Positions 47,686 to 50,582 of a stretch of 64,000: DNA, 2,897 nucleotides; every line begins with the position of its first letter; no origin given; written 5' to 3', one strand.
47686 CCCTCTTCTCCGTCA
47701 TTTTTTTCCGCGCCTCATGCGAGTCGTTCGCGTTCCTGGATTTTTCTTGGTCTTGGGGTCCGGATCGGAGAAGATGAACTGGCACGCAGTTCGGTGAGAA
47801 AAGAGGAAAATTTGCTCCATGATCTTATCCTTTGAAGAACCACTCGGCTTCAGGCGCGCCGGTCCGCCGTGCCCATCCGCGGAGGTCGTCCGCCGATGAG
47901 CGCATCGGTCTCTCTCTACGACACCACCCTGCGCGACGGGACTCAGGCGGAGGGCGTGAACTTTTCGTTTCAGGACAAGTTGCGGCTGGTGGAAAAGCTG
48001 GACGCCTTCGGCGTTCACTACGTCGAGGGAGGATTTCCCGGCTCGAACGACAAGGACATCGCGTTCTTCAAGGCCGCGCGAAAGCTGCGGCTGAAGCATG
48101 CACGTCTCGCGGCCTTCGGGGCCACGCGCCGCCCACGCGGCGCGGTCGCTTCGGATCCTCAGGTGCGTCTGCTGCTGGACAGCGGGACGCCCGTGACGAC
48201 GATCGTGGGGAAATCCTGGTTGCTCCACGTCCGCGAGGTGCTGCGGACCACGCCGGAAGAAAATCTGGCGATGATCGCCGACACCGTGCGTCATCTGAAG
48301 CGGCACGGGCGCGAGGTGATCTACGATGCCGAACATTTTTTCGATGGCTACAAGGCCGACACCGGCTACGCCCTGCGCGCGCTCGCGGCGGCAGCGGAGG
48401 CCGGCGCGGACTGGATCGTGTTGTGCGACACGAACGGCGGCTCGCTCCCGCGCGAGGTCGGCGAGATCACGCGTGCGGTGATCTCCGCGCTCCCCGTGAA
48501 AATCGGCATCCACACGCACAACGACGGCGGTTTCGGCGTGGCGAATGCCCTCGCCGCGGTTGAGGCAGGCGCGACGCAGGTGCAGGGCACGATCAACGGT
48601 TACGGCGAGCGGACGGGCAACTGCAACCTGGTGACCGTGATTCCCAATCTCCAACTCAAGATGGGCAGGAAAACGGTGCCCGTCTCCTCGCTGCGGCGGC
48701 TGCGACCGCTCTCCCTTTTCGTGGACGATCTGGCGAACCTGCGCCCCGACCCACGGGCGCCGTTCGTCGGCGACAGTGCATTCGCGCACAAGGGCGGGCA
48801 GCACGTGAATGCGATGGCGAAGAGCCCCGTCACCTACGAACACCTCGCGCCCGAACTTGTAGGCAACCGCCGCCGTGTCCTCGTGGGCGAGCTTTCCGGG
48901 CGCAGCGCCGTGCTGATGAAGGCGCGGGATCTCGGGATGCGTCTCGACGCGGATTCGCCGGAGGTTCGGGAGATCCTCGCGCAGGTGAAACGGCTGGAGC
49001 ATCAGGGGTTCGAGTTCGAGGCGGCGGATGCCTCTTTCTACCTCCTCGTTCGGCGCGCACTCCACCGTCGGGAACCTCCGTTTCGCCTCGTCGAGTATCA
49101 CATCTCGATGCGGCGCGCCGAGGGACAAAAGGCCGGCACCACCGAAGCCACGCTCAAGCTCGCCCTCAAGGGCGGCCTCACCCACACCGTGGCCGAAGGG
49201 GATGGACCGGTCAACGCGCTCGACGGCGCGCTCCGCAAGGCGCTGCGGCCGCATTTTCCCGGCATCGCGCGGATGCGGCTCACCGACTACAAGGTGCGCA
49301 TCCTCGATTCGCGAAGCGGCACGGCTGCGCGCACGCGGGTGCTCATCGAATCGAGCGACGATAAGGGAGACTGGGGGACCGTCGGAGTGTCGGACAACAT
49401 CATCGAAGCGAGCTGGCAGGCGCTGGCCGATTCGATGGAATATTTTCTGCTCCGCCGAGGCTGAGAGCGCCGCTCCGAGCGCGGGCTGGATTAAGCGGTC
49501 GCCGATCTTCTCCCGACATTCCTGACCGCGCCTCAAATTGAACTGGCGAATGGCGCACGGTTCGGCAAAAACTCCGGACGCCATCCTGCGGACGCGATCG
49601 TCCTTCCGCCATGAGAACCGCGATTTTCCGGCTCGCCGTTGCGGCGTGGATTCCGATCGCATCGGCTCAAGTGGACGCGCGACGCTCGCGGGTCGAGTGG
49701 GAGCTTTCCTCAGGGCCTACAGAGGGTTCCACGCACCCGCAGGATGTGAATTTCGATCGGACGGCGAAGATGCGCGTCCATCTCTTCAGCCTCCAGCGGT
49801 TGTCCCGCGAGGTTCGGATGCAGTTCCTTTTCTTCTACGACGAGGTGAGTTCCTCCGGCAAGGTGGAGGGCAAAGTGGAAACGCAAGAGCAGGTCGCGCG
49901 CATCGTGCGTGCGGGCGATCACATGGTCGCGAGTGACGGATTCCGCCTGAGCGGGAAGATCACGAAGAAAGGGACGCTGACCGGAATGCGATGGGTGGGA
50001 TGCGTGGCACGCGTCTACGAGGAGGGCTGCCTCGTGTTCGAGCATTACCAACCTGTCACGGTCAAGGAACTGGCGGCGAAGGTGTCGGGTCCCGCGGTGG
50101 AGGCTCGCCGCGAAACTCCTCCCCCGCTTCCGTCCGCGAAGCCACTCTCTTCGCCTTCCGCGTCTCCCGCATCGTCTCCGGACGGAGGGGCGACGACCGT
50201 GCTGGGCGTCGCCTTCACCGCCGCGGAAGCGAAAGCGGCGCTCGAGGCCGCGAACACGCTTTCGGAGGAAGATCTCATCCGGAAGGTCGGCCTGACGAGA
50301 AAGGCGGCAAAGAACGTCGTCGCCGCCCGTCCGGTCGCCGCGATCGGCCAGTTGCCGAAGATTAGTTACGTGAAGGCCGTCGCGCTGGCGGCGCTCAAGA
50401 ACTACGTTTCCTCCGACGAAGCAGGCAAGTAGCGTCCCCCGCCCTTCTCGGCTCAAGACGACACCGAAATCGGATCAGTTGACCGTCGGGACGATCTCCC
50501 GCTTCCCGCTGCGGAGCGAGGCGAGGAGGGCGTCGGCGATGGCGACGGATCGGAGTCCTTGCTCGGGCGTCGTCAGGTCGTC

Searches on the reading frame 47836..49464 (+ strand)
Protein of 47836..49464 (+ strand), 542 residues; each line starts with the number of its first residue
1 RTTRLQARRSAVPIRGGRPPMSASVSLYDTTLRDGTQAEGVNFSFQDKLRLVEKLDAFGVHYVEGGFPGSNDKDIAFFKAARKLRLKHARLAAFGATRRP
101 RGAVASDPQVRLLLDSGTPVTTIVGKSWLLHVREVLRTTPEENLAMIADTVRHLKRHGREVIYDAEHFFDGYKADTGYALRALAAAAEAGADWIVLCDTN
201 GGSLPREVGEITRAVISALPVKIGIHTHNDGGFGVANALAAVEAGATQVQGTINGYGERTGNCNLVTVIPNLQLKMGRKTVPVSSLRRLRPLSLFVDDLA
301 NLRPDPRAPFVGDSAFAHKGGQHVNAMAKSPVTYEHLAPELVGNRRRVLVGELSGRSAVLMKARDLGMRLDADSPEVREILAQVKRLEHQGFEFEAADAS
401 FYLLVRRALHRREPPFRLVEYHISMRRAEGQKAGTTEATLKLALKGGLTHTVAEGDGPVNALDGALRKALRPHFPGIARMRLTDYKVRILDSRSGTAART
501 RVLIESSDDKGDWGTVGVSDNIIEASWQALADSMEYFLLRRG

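Call 45: search_protein_families(library=pfam, proteins=[window:47836-49464:+], max_evalue=0.001)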
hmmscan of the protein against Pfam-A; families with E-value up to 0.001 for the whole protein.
window:47836-49464:+ (542 aa): 3 families
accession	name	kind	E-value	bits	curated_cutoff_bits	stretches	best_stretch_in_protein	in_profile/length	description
PF00682.25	HMGL-like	-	8e-48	163.5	29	1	25-289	2-256/260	HMGL-like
PF08502.15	LeuA_dimer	-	2.4e-25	89.4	24.9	1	396-537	2-130/131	LeuA allosteric (dimerisation) domain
PF22617.1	HCS_D2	-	1e-16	61.5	27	1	311-389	2-79/82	Homocitrate synthase post-HMGL domain-like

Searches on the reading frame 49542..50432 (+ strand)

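Call 45: search_protein_families(library=pfam, proteins=[window:49542-50432:+], max_evalue=0.001)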
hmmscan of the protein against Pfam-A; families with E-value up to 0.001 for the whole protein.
window:49542-50432:+ (296 aa): 1 family
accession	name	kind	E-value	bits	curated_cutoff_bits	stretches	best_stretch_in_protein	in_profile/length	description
PF12836.13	HHH_3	-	0.00099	19.6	27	0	238-289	9-64/65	Helix-hairpin-helix motif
